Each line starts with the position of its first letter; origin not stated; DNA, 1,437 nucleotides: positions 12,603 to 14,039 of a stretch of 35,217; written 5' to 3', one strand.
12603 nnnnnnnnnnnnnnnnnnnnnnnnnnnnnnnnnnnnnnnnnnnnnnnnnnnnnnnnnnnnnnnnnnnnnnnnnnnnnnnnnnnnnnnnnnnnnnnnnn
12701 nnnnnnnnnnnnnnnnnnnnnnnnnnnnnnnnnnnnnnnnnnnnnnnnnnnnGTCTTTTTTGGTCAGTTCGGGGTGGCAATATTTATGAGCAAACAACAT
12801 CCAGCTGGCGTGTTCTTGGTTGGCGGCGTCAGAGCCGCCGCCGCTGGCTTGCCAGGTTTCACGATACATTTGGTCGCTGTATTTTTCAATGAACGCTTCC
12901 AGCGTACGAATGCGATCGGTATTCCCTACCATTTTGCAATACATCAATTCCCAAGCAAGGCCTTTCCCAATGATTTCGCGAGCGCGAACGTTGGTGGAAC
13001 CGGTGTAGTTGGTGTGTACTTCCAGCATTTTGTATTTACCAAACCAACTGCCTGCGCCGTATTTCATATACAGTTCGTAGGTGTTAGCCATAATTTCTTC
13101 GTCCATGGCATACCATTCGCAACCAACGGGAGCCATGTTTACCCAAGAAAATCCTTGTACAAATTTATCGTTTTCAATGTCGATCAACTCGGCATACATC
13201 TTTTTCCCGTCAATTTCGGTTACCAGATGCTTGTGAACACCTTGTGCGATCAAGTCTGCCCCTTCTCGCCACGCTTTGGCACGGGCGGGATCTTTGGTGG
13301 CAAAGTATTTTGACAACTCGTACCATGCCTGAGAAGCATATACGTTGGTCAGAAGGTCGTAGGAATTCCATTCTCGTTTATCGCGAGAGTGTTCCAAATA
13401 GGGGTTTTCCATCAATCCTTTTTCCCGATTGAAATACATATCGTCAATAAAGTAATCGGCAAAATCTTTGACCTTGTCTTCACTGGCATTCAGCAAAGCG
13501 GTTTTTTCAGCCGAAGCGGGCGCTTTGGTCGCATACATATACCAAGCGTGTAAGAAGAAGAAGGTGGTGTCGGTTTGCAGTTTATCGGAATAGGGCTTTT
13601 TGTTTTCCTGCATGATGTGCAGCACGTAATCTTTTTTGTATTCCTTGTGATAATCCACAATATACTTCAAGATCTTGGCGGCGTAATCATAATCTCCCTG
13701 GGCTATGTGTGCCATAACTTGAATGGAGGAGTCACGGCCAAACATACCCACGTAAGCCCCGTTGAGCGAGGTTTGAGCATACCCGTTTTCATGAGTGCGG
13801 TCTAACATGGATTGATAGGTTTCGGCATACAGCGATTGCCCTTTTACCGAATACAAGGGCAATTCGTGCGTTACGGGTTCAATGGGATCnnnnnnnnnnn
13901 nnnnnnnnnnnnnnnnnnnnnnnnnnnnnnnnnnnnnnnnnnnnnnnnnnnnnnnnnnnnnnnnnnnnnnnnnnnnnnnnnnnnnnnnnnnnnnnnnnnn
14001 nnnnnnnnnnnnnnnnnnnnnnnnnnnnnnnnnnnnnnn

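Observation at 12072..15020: Unusual fusion: unknown six-hairpin-like module + EEP phosphoesterase on one secreted, internally dockerin-tagged polypeptide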

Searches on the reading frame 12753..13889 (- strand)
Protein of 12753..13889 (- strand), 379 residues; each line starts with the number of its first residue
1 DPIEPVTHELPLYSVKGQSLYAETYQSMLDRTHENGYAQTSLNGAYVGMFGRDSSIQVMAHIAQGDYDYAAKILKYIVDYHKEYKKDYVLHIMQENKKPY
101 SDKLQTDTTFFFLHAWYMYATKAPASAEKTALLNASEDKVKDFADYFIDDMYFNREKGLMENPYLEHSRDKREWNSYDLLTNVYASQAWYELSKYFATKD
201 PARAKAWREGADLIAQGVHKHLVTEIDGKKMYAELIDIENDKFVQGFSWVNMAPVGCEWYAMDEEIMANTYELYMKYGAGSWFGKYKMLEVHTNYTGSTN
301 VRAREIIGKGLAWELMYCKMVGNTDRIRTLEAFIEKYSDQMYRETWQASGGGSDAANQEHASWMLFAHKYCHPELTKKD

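Call 16: search_solved_structures(query=A2, max_evalue=10, show_alignments=2)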
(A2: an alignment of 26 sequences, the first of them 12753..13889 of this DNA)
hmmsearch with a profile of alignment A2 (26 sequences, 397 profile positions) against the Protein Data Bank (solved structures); distinct sequences matched with E-value up to 10: 2.
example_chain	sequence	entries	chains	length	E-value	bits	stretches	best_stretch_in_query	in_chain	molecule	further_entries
4rzp_A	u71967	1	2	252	1.1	11.4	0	186-252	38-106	Engineered Protein OR366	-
2okx_A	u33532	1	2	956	1.4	10.9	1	114-247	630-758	Rhamnosidase B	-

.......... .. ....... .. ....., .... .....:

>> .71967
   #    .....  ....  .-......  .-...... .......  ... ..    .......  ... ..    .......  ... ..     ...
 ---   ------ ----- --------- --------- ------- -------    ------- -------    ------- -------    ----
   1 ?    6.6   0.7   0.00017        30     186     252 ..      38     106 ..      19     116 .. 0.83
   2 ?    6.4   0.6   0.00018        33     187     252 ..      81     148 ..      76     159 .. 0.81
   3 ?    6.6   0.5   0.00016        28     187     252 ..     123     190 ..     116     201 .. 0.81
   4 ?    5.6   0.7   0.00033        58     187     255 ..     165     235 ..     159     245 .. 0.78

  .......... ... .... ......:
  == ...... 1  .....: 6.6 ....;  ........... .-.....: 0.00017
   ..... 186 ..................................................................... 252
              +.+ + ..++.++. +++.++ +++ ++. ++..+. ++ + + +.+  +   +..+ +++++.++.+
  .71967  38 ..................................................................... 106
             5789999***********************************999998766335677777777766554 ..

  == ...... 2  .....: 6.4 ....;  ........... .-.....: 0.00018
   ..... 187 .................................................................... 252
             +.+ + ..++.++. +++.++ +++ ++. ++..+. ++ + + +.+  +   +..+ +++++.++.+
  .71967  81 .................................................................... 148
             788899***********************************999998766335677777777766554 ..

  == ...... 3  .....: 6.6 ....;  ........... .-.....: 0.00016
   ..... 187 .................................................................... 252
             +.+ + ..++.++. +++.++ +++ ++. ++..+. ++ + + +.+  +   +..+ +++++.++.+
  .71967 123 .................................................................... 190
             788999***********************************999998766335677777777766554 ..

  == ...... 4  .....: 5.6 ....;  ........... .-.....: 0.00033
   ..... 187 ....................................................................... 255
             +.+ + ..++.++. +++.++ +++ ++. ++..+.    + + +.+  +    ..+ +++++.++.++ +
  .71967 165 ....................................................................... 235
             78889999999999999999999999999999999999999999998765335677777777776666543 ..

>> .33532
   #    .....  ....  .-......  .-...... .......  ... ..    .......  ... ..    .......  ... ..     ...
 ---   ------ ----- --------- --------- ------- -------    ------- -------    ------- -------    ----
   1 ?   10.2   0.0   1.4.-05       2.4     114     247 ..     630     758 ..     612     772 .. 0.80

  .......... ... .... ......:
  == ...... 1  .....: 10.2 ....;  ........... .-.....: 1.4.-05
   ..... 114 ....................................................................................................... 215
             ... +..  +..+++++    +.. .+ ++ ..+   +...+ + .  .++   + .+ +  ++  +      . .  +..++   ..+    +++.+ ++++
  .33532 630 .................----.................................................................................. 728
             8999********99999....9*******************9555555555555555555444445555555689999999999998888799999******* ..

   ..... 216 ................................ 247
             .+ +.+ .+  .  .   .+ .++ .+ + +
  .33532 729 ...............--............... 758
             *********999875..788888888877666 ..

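Call 24: predict_structure(alignment_id=A2)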
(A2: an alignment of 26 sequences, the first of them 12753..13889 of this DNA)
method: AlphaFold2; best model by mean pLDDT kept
length: 379 residues; sequences in the alignment: 26
mean_pLDDT: 93.0   pTM: 0.92
mean pLDDT of the five models: 93.0, 93.0, 93.0, 91.3, 87.4
residues with pLDDT >= 90: 317; 70-90: 47; 50-70: 8; < 50: 7
segments of 3 or more residues with pLDDT < 50: 1-7
pLDDT, mean of each block of 10 residues (from residue 1): 50 90 96 95 86 98 98 99 96 94 95 99 98 98 91 95 92 93 99 98 98 99 97 96 92 98 99 94 91 77 87 98 97 94 89 85 97 86
secondary structure, 60 per line:
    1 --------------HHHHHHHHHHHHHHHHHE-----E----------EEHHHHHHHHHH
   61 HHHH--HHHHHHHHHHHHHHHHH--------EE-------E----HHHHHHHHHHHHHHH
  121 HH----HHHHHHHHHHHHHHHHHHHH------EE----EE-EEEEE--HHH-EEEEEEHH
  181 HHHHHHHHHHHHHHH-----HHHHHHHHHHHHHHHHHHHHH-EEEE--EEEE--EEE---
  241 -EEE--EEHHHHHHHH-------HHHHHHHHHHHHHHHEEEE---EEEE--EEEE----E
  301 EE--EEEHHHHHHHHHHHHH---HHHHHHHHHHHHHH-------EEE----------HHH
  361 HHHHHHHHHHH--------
elements in order: H15-31 H51-64 H67-83 H106-122 H127-146 E162-166 E173-178 H179-195 H201-221 E223-226 E229-232 E235-237 E242-244 H249-256 H264-278 E279-282 E286-289 E292-295 E300-302 E305-307 H308-320 H324-337 E345-347 H358-371

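Call 26: fold_search(model_id=the predicted structure, library=pdb)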
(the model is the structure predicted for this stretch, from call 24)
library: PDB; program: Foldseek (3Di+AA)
matches with E <= 10: 582; with E <= 0.001: 236
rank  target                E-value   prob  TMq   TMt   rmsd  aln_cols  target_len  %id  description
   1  2p0v_A                3.4e-09  1.00  0.72  0.63   6.0       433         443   14  Crystal structure of BT3781 protein from Bacteroides thetaiotaomicron, Northeast Structural Genomics Target BtR58 (released 2007-03-20)
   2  2nvp                  2.0e-08  1.00  0.68  0.61   6.6       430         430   14  X-Ray Crystal Structure of Protein CPF_0428 from Clostridium perfringens. Northeast Structural Genomics Consortium Targe (released 2006-11-28)
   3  6rqk_A                3.2e-08  1.00  0.66  0.60   6.4       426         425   14  Crystal structure of GH125 1,6-alpha-mannosidase from Clostridium perfringens in complex with mannoimidazole (released 2019-08-28)
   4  3p2c_A                4.3e-08  1.00  0.70  0.61   6.3       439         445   12  Crystal structure of an exo-alpha-1,6-mannosidase (bacova_03347) from bacteroides ovatus at 1.60 a resolution (released 2010-10-27)
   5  3qt3                  4.3e-08  1.00  0.67  0.61   6.1       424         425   14  Analysis of a New Family of Widely Distributed Metal-independent alpha-Mannosidases Provides Unique Insight into the Pro (released 2011-03-09)
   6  3qpf_A                4.8e-08  1.00  0.66  0.60   6.4       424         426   13  Analysis of a New Family of Widely Distributed Metal-independent alpha-Mannosidases Provides Unique Insight into the P (released 2011-03-09)
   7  3on6_A                5.0e-08  1.00  0.68  0.59   6.7       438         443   13  Crystal structure of an exo-alpha-1,6-mannosidase (bacova_03626) from bacteroides ovatus at 1.70 a resolution (released 2010-09-15)
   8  5m7i_A                6.4e-08  1.00  0.67  0.61   6.3       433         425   14  Crystal structure of GH125 1,6-alpha-mannosidase mutant from Clostridium perfringens in complex with 1,6-alpha-mannobi (released 2016-11-30)
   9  3qt9_A                6.4e-08  1.00  0.66  0.60   6.4       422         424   14  Analysis of a new family of widely distributed metal-independent alpha mannosidases provides unique insight into the p (released 2011-03-09)
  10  9ju0_AAA              9.9e-08  1.00  0.72  0.32   5.7       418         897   14  C-terminally truncated dextran dextrinase bound with acarbose (released 2025-09-03)
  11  5ont_A                1.3e-07  1.00  0.66  0.58   5.8       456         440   11  Crystal structure of Mycolicibacterium hassiacum glucosylglycerate hydrolase(MhGgH) E419A variant in complex with gluc (released 2018-08-29)
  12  6rqk_B                1.4e-07  1.00  0.68  0.62   5.7       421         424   15  Crystal structure of GH125 1,6-alpha-mannosidase from Clostridium perfringens in complex with mannoimidazole (released 2019-08-28)
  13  9ju0_CCC              1.5e-07  1.00  0.70  0.32   6.1       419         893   15  C-terminally truncated dextran dextrinase bound with acarbose (released 2025-09-03)
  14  7c25                  1.8e-07  1.00  0.69  0.70   4.5       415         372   12  Glycosidase Wild Type at pH8.0 (released 2021-05-12)
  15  1lf6_A                2.0e-07  1.00  0.71  0.42   5.7       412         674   14  CRYSTAL STRUCTURE OF BACTERIAL GLUCOAMYLASE (released 2003-02-25)
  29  2okx_A                1.6e-06  1.00  0.65  0.29   6.5       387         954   13  Crystal structure of GH78 family rhamnosidase of Bacillus SP. GL1 AT 1.9 A (released 2007-11-13)
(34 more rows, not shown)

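Call 28: find_related_loci(query=A2, collection=genome_contigs, flank=10000)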
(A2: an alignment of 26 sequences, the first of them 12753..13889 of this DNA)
Query A2 (379 aa) in genome_contigs; peptide patterns used: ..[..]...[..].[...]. (x = any residue, [..] = any of these).
44 stretches matched a pattern; 43 encode a relative of the query (tblastn E <= 1e-3); 41 distinct loci.
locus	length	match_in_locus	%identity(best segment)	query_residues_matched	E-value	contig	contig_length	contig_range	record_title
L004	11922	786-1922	97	1-379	0e+0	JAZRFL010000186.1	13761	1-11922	MAG: Acutalibacteraceae bacterium isolate T1900045495_YK20190189.MAGScoT_cleanbin_000006 SGB_7427_k141_2278028, whole ge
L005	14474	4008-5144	84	1-379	0e+0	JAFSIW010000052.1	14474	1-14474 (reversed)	MAG: Clostridia bacterium isolate RGIG3183 Goat_Rectum.Co__c1577280, whole genome shotgun sequence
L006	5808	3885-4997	59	5-375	4e-151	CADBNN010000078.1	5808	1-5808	MAG: Ruminococcaceae bacterium isolate RUG14132 genome assembly, contig: RUG14132_asm_78, whole genome shotgun sequence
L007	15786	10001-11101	58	12-378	2e-145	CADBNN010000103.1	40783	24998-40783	MAG: Ruminococcaceae bacterium isolate RUG14132 genome assembly, contig: RUG14132_asm_103, whole genome shotgun sequence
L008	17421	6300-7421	56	1-375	6e-145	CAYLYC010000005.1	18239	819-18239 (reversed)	MAG TPA_asm: uncultured Eubacteriales bacterium isolate SRP315200_co2_291 genome assembly, contig: NODE_3015_length_1823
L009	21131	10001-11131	53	13-379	1e-130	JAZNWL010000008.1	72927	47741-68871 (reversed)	MAG: Acutalibacteraceae bacterium isolate T1900044784_TS20190250.MAGScoT_cleanbin_000010 SGB_2598_k141_359665, whole gen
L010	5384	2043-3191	53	2-372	6e-131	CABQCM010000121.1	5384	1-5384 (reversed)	MAG TPA_asm: uncultured Ruminococcaceae bacterium isolate MGYG-HGUT-00456 genome assembly, contig: GUT_GENOME011023_121,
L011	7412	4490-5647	49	1-372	1e-122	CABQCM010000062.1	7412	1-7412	MAG TPA_asm: uncultured Ruminococcaceae bacterium isolate MGYG-HGUT-00456 genome assembly, contig: GUT_GENOME011023_62,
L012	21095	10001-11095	47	16-367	3e-112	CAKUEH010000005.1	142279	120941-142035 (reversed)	MAG: uncultured Oscillospiraceae bacterium isolate REFINED_METABAT215_TOP10_CONTIGS_1500_ASSEMBLY_K77_MERGED__Hadza_MoBi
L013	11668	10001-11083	48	20-367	1e-111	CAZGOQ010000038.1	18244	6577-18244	MAG TPA_asm: uncultured Oscillospiraceae bacterium isolate SRP222994_co1_141 genome assembly, contig: NODE_6350_length_1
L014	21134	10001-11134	44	6-375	1e-103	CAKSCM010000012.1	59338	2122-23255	MAG: uncultured Eubacteriales bacterium isolate REFINED_METABAT215_TOP10_CONTIGS_1500_ASSEMBLY_K77_MERGED__Hadza_MoBio_h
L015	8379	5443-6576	40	6-375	6e-89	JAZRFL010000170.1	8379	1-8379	MAG: Acutalibacteraceae bacterium isolate T1900045495_YK20190189.MAGScoT_cleanbin_000006 SGB_7427_k141_2678402, whole ge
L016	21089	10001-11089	40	9-366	4e-76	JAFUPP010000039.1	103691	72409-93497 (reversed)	MAG: Clostridia bacterium isolate RGIG4710 Roe_deer_Rectum.Co__c1755813, whole genome shotgun sequence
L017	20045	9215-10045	44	100-378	1e-68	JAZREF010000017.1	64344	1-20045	MAG: Acutalibacteraceae bacterium isolate T1900045500_YK20190194.MAGScoT_cleanbin_000093 SGB_7494_k141_704596, whole gen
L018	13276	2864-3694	44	100-378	3e-68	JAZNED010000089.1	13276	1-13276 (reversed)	MAG: Acutalibacteraceae bacterium isolate T1900044723_TS20190189.MAGScoT_cleanbin_000005 SGB_1919_k141_2152636, whole ge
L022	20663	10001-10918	39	65-366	3e-59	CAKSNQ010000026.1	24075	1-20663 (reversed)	MAG: uncultured Eubacteriales bacterium isolate REFINED_METABAT215_TOP10_CONTIGS_1500_ASSEMBLY_K77_MERGED__Hadza_MoBio_h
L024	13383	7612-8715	45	16-370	9e-107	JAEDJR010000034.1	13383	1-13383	MAG: Oscillospiraceae bacterium isolate MAG193 NODE_4189_length_13383_cov_9.097614, whole genome shotgun sequence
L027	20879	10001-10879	36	105-376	5e-47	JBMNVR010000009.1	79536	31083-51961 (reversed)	MAG: Candidatus Howiella sp. isolate SBF912SR2HQ0055 scaffold_1234_c1, whole genome shotgun sequence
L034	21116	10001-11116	31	12-377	8e-39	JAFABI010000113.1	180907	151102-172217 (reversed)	MAG: Bacillota bacterium isolate OH_SBB_121 k127_325423, whole genome shotgun sequence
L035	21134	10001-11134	54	9-372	3e-134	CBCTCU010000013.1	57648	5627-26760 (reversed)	MAG TPA_asm: uncultured Eubacteriales bacterium isolate SRR20550102_concoct_35 genome assembly, contig: ERZ24930432.552,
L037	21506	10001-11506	36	18-379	3e-38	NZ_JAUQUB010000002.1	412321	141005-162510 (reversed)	Antiquaquibacter soli strain WY-16 WY-16_scaffold2, whole genome shotgun sequence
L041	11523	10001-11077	29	12-368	6e-36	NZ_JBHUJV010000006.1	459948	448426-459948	Cohnella sp. GCM10020058 strain CGMCC 1.18574 GCM70020058_4, whole genome shotgun sequence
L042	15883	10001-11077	29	12-368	1e-34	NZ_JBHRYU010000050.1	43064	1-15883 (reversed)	Cohnella sp. GCM10012308 strain CGMCC 1.17354 GCM70012308_80, whole genome shotgun sequence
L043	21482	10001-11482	32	18-375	5e-32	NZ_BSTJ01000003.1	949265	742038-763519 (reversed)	Actinoallomurus iriomotensis strain NBRC 103681 sequence03, whole genome shotgun sequence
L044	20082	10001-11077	30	12-368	2e-35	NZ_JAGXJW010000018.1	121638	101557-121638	Cohnella sp. GbtcB17 B17_18, whole genome shotgun sequence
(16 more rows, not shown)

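Call 31: search_protein_representatives(alignment_id=A2)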
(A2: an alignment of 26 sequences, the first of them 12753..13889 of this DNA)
Query: 26 sequences, 397 profile positions. Proteins with E-value up to 0.001 (for the whole library): 330; up to 1e-10: 239; up to 1e-30: 143. The best 150 are listed.
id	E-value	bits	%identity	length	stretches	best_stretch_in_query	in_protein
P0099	1.0e-202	689.8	-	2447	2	12-394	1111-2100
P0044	2.3e-175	599.7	-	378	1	17-393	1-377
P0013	8.4e-167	571.5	-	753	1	12-394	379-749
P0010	2.3e-164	563.5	-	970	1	14-393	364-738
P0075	2.0e-160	550.5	-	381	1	18-393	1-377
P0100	8.2e-159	545.2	-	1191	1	13-392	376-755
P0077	1.2e-155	534.7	-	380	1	17-392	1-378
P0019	3.2e-155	533.3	-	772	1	15-393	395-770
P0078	9.2e-154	528.6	-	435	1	4-386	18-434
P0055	6.5e-153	525.8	-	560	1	14-392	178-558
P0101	3.5e-152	523.4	-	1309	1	13-389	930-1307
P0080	9.5e-141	485.7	-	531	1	20-392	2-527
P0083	3.0e-139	480.8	-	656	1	16-383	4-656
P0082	4.6e-139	480.2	-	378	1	15-390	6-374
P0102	2.2e-135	468.0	-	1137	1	11-394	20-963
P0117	3.2e-112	391.8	-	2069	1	17-390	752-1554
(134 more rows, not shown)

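Call 38: search_protein_families(library=pfam, proteins=[L012:7273-9999:+, L044:6936-9569:+, L043:8209-9702:+, L007:7402-9843:+, L016:5900-9250:+, L034:7333-9270:+, L041:1342-3336:+, L014:12226-14592:+, L008:8608-10299:-], max_evalue=0.001)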
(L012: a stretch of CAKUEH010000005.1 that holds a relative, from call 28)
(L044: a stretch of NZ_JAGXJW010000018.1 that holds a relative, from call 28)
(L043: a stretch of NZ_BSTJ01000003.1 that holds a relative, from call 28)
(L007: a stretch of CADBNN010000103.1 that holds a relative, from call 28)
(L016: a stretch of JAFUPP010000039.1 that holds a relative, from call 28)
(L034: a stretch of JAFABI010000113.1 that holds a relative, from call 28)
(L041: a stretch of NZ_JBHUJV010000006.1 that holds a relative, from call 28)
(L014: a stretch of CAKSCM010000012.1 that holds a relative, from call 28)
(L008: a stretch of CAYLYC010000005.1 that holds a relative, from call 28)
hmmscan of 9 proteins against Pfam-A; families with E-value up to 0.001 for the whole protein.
L012:7273-9999:+ (908 aa): 4 families
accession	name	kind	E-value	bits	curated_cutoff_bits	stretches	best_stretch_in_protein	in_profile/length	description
PF01074.27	Glyco_hydro_38N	-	7e-35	121.2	25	1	5-266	3-257/270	Glycosyl hydrolases family 38 N-terminal domain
PF09261.16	Alpha-mann_mid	-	1.5e-12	47.8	31.1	1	289-384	3-95/96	Alpha mannosidase middle domain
PF07748.19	Glyco_hydro_38C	-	8.5e-08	33.1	25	1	508-717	1-200/206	Glycosyl hydrolases family 38 C-terminal domain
PF17677.7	Glyco_hydro38C2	-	2.3e-06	28.1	22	1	823-895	2-72/72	Glycosyl hydrolases family 38 C-terminal beta sandwich domain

L044:6936-9569:+ (877 aa): 4 families
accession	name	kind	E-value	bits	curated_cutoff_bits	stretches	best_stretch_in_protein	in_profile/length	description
PF22666.2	Glyco_hydro_2_N2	-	7.6e-34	117.6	27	1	68-233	9-166/167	Glycosyl hydrolase 2 galactose-binding domain-like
PF17753.7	Ig_mannosidase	-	3.5e-10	39.8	22.6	1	802-867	4-71/81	Ig-fold domain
PF00703.27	Glyco_hydro_2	-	1.3e-07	32.8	23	1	245-354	2-109/109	Glycosyl hydrolases family 2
PF02837.24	Glyco_hydro_2_N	-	1.5e-07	32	28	1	106-177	64-133/169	Glycosyl hydrolases family 2, sugar binding domain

L043:8209-9702:+ (497 aa): 0 families

L007:7402-9843:+ (813 aa): 21 families
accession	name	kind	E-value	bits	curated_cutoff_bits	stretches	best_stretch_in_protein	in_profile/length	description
PF07724.20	AAA_2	-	1.5e-71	240.2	27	1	540-714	1-166/166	AAA domain (Cdc48 subfamily)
PF17871.7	AAA_lid_9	-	1.4e-38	131.4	22.8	1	347-449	1-103/104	AAA lid domain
PF10431.15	ClpB_D2-small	-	2.1e-24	85.8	21.9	1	720-800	1-80/81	C-terminal, D2-small domain, of ClpB protein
PF00004.35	AAA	-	8.3e-24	85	21.2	2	209-325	2-111/131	ATPase family associated with various cellular activities (AAA)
PF02861.25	Clp_N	-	1.6e-21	76.7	20.7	2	20-66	3-49/53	Clp amino terminal domain, pathogenicity island component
PF07728.20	AAA_5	-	9e-19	68.3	22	2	545-665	2-124/139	AAA domain (dynein-related subfamily)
PF13401.12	AAA_22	-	2.5e-11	44.4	27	1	543-640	6-110/130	AAA domain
PF00158.32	Sigma54_activat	-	1.2e-09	38.5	20.2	1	543-668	23-147/168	Sigma-54 interaction domain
PF13191.12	AAA_16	-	1.6e-09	38.9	32.6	1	186-232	2-51/167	AAA ATPase domain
PF02151.25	UVR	-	4.2e-08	33.1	21.5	1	421-451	1-31/36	UvrB/uvrC motif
PF20720.3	nSTAND3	-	2.9e-07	30.7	27.2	0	194-233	8-45/155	Novel STAND NTPase 3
PF05621.17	TniB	-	1.9e-06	27.9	22.4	0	253-343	96-184/189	Bacterial TniB protein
PF13238.12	AAA_18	-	5e-06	27.4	29.4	0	548-575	4-25/128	AAA domain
PF12775.13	AAA_7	-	9.3e-06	25.7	25.8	0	544-592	35-83/181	P-loop containing dynein motor region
PF13173.12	AAA_14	-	2e-05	25.1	27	0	546-641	6-88/129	AAA domain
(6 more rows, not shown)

L016:5900-9250:+ (1116 aa): 1 family
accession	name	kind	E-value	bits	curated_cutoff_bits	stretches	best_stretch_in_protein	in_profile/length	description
PF17996.7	CE2_N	-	1.6e-06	28.6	27.9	0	821-904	11-91/108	Carbohydrate esterase 2 N-terminal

L034:7333-9270:+ (645 aa): 0 families

L041:1342-3336:+ (664 aa): 4 families
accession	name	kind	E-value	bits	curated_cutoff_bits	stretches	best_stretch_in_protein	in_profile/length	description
PF06580.19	His_kinase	-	5.4e-27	94.3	25.2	1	404-484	1-81/81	Histidine kinase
PF02518.31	HATPase_c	-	1.7e-10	41.8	26.4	1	500-651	6-110/111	Histidine kinase-, DNA gyrase B-, and HSP90-like ATPase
PF02743.24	dCache_1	-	9e-10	38.9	45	1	56-302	4-239/240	Cache domain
PF00672.30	HAMP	-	8.1e-08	32.9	25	1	337-388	1-52/53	HAMP domain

L014:12226-14592:+ (788 aa): 3 families
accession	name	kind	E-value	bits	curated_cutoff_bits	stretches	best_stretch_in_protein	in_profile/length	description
PF00664.28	ABC_membrane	-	1.4e-37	130.4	28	1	196-483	2-274/274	ABC transporter transmembrane region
PF00005.33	ABC_tran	-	1.5e-33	116.7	25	1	545-694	1-137/137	ABC transporter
PF02463.25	SMC_N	-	6.2e-06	26.2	40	1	572-736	97-211/220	RecF/RecN/SMC N terminal domain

L008:8608-10299:- (563 aa): 3 families
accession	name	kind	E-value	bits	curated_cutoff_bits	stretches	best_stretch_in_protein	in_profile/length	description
PF03793.24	PASTA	-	1.6e-15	57.2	23.2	2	480-542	1-62/64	PASTA domain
PF00069.31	Pkinase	-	1.5e-09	38.1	31.7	1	119-271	54-204/263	Protein kinase domain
PF07714.23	PK_Tyr_Ser-Thr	-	2.4e-06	27.5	23.1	1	108-296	46-237/258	Protein tyrosine and serine/threonine kinase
